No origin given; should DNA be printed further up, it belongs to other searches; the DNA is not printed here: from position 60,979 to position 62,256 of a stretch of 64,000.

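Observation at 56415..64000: Tailoring-type operon (DegT, methyltransferase, GNAT, radical SAM, methyltransferase, GT2) divergent from an unassignable 629-aa membrane protein, cut off by the window edge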

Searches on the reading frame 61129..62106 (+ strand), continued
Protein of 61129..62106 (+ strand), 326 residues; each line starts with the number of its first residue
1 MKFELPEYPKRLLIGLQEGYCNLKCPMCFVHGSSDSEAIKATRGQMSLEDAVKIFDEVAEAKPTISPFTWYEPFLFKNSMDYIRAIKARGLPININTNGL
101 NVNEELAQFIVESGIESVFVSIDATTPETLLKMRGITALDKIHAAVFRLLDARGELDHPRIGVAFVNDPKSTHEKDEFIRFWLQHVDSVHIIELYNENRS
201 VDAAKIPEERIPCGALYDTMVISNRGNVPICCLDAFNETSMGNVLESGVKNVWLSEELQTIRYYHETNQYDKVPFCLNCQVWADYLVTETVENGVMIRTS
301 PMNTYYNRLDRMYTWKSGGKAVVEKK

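Call 29: search_solved_structures(query=A1, max_evalue=0.01, show_alignments=4)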
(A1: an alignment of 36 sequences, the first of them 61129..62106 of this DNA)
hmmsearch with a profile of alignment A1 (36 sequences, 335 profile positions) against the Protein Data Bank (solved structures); distinct sequences matched with E-value up to 0.01: 17.
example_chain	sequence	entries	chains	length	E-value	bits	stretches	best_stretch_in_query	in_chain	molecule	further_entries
4m7s_A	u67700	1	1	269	1.6e-14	56.6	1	219-295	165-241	BtrN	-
4m7t_A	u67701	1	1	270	1.9e-14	56.4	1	219-294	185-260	BtrN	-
7tol_A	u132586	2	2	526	1.9e-09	40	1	25-203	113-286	glycerol dibiphytanyl glycerol tetraether - macrocyclic archaeol synthase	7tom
4k37_A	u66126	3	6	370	1.2e-07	34.1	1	19-180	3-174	Anaerobic sulfatase-maturating enzyme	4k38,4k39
5v1q_A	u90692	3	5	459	1.8e-07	33.5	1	8-135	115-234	Radical SAM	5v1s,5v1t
4k36_A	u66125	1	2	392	2.9e-07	32.8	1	19-180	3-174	Anaerobic sulfatase-maturating enzyme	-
2fb2_A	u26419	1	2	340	3.8e-06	29.1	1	25-153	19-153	Molybdenum cofactor biosynthesis protein A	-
5wgg_A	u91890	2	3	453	4.1e-06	29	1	19-135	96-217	Radical SAM domain protein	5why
1tv7_A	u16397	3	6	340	4.5e-06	28.8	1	26-153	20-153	Molybdenum cofactor biosynthesis protein A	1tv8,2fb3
6efn_A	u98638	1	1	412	6.6e-06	28.3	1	18-192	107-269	Sporulation killing factor maturation protein SkfB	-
7bi7_A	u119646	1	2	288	0.0001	24.4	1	26-142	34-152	FeMo cofactor biosynthesis protein NifB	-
7jmb_A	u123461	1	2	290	0.0001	24.4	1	26-142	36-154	Nitrogenase iron-molybdenum cofactor biosynthesis protein NifB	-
7jma_A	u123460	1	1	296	0.00011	24.3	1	24-142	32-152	Nitrogenase iron-molybdenum cofactor biosynthesis protein NifB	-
7vob_C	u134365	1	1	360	0.00028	23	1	26-141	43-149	Cytosylglucuronate decarboxylase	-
7voc_C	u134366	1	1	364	0.00029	22.9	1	26-141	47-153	Cytosylglucuronate decarboxylase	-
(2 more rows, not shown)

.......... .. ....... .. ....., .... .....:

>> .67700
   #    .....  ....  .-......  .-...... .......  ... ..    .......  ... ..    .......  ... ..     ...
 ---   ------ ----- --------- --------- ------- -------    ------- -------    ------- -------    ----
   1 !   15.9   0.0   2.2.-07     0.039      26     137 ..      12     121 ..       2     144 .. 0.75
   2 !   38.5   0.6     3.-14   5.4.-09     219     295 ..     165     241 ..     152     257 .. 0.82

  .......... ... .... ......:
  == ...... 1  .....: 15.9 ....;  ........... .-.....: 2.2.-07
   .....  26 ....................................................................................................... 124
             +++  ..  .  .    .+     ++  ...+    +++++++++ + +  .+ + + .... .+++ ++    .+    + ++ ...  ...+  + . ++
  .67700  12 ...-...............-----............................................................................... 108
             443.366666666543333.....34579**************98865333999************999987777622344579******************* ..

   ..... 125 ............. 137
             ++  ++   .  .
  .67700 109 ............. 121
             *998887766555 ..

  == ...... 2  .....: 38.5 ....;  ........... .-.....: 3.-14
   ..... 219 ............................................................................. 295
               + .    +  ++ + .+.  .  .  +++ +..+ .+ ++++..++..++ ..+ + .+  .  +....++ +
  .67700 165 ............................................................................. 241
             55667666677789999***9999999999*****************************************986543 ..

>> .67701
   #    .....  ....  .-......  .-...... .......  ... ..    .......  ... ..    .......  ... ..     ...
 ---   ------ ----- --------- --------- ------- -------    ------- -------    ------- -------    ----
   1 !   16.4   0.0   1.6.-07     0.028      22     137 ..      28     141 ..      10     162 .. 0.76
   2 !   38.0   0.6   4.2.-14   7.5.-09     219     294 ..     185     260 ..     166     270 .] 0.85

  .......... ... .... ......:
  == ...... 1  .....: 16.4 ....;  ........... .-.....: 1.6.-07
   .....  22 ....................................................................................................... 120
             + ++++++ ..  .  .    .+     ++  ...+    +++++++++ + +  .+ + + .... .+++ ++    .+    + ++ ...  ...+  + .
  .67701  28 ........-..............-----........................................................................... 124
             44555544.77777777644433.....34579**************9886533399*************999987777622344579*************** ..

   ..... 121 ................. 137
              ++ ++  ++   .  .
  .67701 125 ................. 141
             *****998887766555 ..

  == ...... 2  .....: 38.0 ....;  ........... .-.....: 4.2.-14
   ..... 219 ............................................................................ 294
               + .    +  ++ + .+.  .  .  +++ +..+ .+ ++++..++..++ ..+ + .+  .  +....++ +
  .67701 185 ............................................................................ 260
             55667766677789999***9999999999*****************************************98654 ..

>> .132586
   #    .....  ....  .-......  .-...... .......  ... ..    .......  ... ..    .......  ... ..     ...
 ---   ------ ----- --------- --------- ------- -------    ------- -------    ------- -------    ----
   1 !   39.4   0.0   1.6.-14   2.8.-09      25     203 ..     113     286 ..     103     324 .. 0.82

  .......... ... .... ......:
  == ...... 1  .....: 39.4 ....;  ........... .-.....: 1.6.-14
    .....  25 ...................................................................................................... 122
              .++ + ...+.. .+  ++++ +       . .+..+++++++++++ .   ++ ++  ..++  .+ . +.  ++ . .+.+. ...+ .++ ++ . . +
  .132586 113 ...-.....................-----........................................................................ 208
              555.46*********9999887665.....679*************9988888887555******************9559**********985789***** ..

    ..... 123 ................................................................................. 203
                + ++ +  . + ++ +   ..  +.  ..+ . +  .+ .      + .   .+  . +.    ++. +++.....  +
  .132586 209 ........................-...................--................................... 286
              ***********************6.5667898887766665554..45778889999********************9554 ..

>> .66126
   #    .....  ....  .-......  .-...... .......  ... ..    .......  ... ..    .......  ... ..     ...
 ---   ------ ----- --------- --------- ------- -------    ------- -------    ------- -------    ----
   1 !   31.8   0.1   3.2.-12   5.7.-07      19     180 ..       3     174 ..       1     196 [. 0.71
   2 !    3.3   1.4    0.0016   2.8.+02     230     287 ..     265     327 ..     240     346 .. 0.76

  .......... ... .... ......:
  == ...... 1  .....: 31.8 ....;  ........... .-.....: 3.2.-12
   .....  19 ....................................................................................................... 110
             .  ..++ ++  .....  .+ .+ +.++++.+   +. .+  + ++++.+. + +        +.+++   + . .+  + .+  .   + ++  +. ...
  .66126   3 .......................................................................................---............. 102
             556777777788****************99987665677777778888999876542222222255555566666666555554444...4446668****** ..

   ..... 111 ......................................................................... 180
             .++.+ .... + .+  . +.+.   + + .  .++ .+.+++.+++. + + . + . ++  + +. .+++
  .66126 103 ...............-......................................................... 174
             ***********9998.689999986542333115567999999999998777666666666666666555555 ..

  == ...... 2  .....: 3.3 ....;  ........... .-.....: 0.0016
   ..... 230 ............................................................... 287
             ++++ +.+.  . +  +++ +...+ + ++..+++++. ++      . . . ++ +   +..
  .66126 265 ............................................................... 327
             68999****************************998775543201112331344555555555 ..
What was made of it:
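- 61129..62109 (+): 326-aa radical SAM enzyme with a twitch (single auxiliary cluster) C-terminal domain. BtrN-like. The family profile's best PDB hit is BtrN at 1.6e-14, with the query's C-terminal cysteines C213, C231/C232, C276 and C279 aligned to cysteines of BtrN (call 29).
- On Twitch-domain radical SAM enzymes (BtrN type): In the profile alignment with BtrN (domain E 5e-9), the cysteine of the PC motif, a cysteine of the CC pair and both cysteines of CxxC each align with a BtrN cysteine (call 29).
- Closest known: BtrN with the butirosin DegT-type aminotransferase. Same: The query's C-terminal cysteines C213, C231/C232, C276 and C279 align with cysteines of BtrN (call 29).
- The closest solved relative is the dehydrogenase BtrN (call 29). 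The closest solved relative of the radical SAM enzyme is BtrN (call 29).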

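Call 31: find_related_loci(query=A1, collection=genome_contigs, flank=10000)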
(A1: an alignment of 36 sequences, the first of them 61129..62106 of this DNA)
Query A1 (326 aa) in genome_contigs; peptide patterns used: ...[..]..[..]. (x = any residue, [..] = any of these).
600 stretches matched a pattern (row limit reached: there are more); 499 encode a relative of the query (tblastn E <= 1e-3); the best 80 are kept; 80 distinct loci.
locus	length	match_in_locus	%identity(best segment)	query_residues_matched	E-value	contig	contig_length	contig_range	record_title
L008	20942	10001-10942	55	5-318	2e-121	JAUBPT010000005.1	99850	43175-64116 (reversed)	Microcoleus sp. S13_C3 NODE_19_length_99850_cov_51.424945, whole genome shotgun sequence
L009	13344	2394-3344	53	5-321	2e-119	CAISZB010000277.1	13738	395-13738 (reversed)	MAG: uncultured Verrucomicrobium sp. isolate I3b_bin-317 genome assembly, contig: bin-317:277/593, whole genome shotgun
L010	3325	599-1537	52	5-318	3e-121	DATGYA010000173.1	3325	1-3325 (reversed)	MAG TPA_asm: Kamptonema sp. isolate SMAG_U10623 k141_219145, whole genome shotgun sequence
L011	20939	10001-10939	51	5-318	8e-113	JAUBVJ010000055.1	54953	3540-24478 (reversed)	Microcoleus sp. AR_TQ3_B6 NODE_131_length_54953_cov_19.074113, whole genome shotgun sequence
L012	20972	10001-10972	50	5-325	1e-110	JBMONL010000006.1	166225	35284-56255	MAG: Verrucomicrobiota bacterium isolate Betzabe_MAG075 MAG075_6, whole genome shotgun sequence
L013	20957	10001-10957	49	3-320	9e-109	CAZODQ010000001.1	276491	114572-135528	MAG TPA_asm: uncultured Actinomycetota bacterium isolate SRP323688_co1_252 genome assembly, contig: NODE_57_length_27649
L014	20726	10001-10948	49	2-318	5e-104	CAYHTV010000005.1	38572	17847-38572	MAG TPA_asm: uncultured Planctomycetales bacterium isolate ERP119705_co15_632 genome assembly, contig: NODE_762_length_3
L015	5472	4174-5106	46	3-315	3e-98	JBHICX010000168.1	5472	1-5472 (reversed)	MAG: Kiloniellales bacterium isolate Bea_3_bin.19 NODE_5528_length_5472_cov_6.028798, whole genome shotgun sequence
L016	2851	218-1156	48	2-315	2e-99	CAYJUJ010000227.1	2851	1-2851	MAG TPA_asm: uncultured bacterium isolate ERP125453_co1_332 genome assembly, contig: NODE_52352_length_2851_cov_3.359442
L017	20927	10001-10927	47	7-317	6e-95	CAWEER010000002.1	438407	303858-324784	MAG: uncultured Alphaproteobacteria bacterium isolate MFD01138.bin.1.24 genome assembly, contig: contig_16776, whole gen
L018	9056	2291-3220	47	5-315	9e-95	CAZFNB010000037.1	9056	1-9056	MAG TPA_asm: uncultured Bifidobacterium sp. isolate binchicken_co396_275 genome assembly, contig: NODE_10810_length_9056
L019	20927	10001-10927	48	7-317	2e-94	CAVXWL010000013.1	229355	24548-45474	MAG: uncultured Alphaproteobacteria bacterium isolate MFD09286.bin.1.172 genome assembly, contig: contig_25161, whole ge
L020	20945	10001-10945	47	3-318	7e-94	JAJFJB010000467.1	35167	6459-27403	MAG: Alphaproteobacteria bacterium isolate OFTM273 OFTM273_466, whole genome shotgun sequence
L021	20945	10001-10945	43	1-318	6e-94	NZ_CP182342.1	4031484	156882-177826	MAG: Pseudodesulfovibrio sp. isolate Pygsuia-isolate-1 chromosome, complete genome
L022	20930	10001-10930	45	5-315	7e-94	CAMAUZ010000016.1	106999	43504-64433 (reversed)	MAG: Akkermansia muciniphila isolate AH-24oct19-276 genome assembly, contig: AH-24oct19-C214, whole genome shotgun seque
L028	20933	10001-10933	44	5-317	3e-92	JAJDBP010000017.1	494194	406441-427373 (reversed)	MAG: Nitrospirales bacterium isolate OFTM313 OFTM313_16, whole genome shotgun sequence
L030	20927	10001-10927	46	7-317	3e-92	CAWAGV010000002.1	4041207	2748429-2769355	MAG: uncultured Alphaproteobacteria bacterium isolate MFD04967.bin.1.197 genome assembly, contig: contig_7851, whole gen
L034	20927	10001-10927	46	7-317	8e-92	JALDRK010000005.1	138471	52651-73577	MAG: Nitrospirales bacterium isolate RBC_NOB5 BC1.72.fa-5, whole genome shotgun sequence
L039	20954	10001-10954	46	9-324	4e-91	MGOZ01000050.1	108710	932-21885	MAG: Coxiella sp. RIFCSPHIGHO2_12_FULL_42_15 rifcsphigho2_12_scaffold_834, whole genome shotgun sequence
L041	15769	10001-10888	47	21-317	2e-90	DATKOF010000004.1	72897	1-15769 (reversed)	MAG TPA_asm: Burkholderiales bacterium isolate SMAG_U14757 k141_1997677, whole genome shotgun sequence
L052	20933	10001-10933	42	5-317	9e-86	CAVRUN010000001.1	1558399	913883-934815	MAG: uncultured Alphaproteobacteria bacterium isolate MFD02248.bin.1.118 genome assembly, contig: contig_14485, whole ge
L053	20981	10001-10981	42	4-325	1e-85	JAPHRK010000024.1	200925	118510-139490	MAG: Rhodospirillales bacterium isolate N2D-Bin_14 c_000000619536, whole genome shotgun sequence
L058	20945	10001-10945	40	9-321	8e-76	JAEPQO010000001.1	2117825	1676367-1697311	MAG: Rhodospirillales bacterium isolate HXMU1429-12 NODE_1_length_2117825_cov_21.819529, whole genome shotgun sequence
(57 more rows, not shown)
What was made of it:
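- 61129..62109 (+): Orthologues occur in many phyla (call 31).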

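Call 33: search_dna_similar(query=window:61129-62106:+, collection=plasmids, mode=protein, max_rows=15)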
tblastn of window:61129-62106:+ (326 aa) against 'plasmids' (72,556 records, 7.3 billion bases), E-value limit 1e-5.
Records with a match: 51; places in all: 61; records where one place covers at least 80% of the query: 19.
Best place of each record, by identity: <60% 51.
By first word of the organism name: Clostridium 12; Brachyspira 8; Bacillus 4; Azospirillum 4; Lawsonia 3; Nitratidesulfovibrio 3; Rhizobium 2; Haloarcula 2; Streptantibioticus 2; Calothrix 1; and 10 more.
By predicted mobility (MOB-suite, as given by PLSDB): non-mobilizable 29; mobilizable 19; conjugative 3.
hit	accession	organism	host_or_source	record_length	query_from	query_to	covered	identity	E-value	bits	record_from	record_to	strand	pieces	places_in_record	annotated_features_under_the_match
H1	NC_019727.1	Calothrix sp. PCC 6303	-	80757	21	318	91%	27.5%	2e-26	117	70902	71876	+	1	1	radical SAM protein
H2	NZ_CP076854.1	Rhizobium sp. WYJ-E13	Curcuma wenyujin Y.H. Chen et C. ...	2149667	4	308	94%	26.2%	3e-12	75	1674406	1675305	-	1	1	none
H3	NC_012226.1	Brachyspira hyodysenteriae WA1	-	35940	21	313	90%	26.1%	4e-17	89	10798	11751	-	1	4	radical SAM protein | hypothetical protein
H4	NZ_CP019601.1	Brachyspira hyodysenteriae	pig,plasmid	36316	21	313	90%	26.1%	4e-17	89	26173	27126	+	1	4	radical SAM protein | hypothetical protein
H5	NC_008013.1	Lawsonia intracellularis PHE/MN1-00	Sus scrofa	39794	3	283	86%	26.0%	2e-16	87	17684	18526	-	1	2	radical SAM protein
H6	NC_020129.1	Lawsonia intracellularis N343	-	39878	3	283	86%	26.0%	2e-16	87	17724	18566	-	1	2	radical SAM protein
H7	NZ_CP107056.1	Lawsonia intracellularis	-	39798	3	283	86%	26.0%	2e-16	87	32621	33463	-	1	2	radical SAM protein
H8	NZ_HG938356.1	Neorhizobium galegae bv. officinalis bv. officinalis str. ...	Galega officinalis root nodule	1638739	4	279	85%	26.4%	5e-13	77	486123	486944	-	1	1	record has no annotation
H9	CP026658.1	Deltaproteobacteria bacterium Smac51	cockroach,pure culture,hindgut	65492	4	285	87%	25.8%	1e-16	88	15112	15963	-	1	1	molybdenum cofactor biosynthesis protein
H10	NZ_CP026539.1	Solidesulfovibrio carbinolicus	-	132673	7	283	85%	26.1%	6e-20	98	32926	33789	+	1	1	radical SAM protein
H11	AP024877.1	Vibrio halioticoli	-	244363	21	281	80%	25.4%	1e-7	61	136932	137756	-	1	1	record has no annotation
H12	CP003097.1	Thermovirga lienii DSM 17291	production water from an oil well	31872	19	281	81%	24.1%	1e-7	61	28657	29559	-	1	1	Radical SAM domain protein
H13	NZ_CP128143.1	Bacillus mycoides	bacterial isolate,field soil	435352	21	279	79%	24.4%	4e-7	59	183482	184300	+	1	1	radical SAM/SPASM domain-containing protein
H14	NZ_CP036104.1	Bacillus mycoides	cell culture,soil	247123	21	279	79%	24.4%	5e-7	59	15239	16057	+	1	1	radical SAM protein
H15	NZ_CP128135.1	Bacillus mycoides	bacterial isolate,field soil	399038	21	279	79%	24.4%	5e-7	59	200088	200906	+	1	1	radical SAM protein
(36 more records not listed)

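Call 34: find_encoding_contigs(protein=P0028, flank=10000, max_places=1)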
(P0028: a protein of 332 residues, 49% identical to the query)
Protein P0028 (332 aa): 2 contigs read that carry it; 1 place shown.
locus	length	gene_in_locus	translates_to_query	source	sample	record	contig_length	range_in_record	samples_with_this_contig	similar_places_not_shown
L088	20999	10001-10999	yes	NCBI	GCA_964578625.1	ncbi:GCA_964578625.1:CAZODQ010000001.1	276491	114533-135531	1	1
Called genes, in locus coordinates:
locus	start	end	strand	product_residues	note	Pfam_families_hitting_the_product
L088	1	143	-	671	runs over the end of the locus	-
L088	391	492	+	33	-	-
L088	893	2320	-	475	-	PF02310:B12-binding, PF04055:Radical_SAM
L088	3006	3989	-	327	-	PF01073:3Beta_HSD, PF01370:Epimerase, PF02719:Polysacc_synt_2, PF04321:RmlD_sub_bind, PF05368:NmrA (weak), PF07993:NAD_binding_4, PF13460:NAD_binding_10, PF16363:GDP_Man_Dehyd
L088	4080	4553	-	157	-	PF02779:Transket_pyr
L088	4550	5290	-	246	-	PF00456:Transketolase_N, PF13292:DXP_synthase_N, PF00676:E1_dh, PF02775:TPP_enzyme_C (weak)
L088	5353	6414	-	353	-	PF04055:Radical_SAM, PF13353:Fer4_12 (weak)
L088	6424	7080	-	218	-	PF05175:MTS (weak), PF13489:Methyltransf_23, PF07021:MetW (weak), PF13847:Methyltransf_31, PF08241:Methyltransf_11, PF08242:Methyltransf_12, PF13649:Methyltransf_25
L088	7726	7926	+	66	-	-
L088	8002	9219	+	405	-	PF01041:DegT_DnrJ_EryC1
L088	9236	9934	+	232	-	PF05401:NodS (weak), PF13489:Methyltransf_23, PF02353:CMAS (faint), PF13649:Methyltransf_25, PF13847:Methyltransf_31, PF08241:Methyltransf_11, PF08242:Methyltransf_12 (weak)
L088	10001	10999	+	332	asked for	PF04055:Radical_SAM, PF13186:SPASM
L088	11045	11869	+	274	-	PF02522:Antibiotic_NAT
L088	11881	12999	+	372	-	PF13489:Methyltransf_23, PF13847:Methyltransf_31, PF08241:Methyltransf_11, PF08242:Methyltransf_12, PF13649:Methyltransf_25 (weak)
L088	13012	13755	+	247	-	PF00535:Glycos_transf_2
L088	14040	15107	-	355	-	PF04055:Radical_SAM, PF13186:SPASM (weak)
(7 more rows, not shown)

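Call 49: list_cluster_members(proteins=[window:61129-62106:+, window:56418-58304:-, window:58562-59782:+, window:62116-63312:+, window:54998-56323:+, window:59782-60501:+])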
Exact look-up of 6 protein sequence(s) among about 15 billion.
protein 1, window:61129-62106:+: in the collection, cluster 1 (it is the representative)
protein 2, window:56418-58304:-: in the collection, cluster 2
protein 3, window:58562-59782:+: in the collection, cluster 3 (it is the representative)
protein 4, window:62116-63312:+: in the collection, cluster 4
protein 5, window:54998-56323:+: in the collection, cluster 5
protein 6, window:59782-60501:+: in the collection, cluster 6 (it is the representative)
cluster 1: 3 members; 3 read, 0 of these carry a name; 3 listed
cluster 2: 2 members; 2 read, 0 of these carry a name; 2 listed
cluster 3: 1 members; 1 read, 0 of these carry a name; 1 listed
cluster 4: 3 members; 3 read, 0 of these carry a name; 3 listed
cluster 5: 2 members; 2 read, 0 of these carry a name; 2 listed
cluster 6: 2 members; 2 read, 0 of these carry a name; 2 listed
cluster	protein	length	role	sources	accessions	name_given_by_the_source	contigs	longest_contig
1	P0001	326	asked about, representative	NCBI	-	-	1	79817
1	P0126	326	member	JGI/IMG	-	-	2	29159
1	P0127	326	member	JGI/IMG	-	-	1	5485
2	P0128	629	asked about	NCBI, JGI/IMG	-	-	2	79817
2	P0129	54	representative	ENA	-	-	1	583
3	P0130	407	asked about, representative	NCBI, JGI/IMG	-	-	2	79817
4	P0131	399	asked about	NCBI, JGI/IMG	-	-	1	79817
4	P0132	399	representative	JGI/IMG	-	-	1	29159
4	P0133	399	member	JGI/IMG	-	-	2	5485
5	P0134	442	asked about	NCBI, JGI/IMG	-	-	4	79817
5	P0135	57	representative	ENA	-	-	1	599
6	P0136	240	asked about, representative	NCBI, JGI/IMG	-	-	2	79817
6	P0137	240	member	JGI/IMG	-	-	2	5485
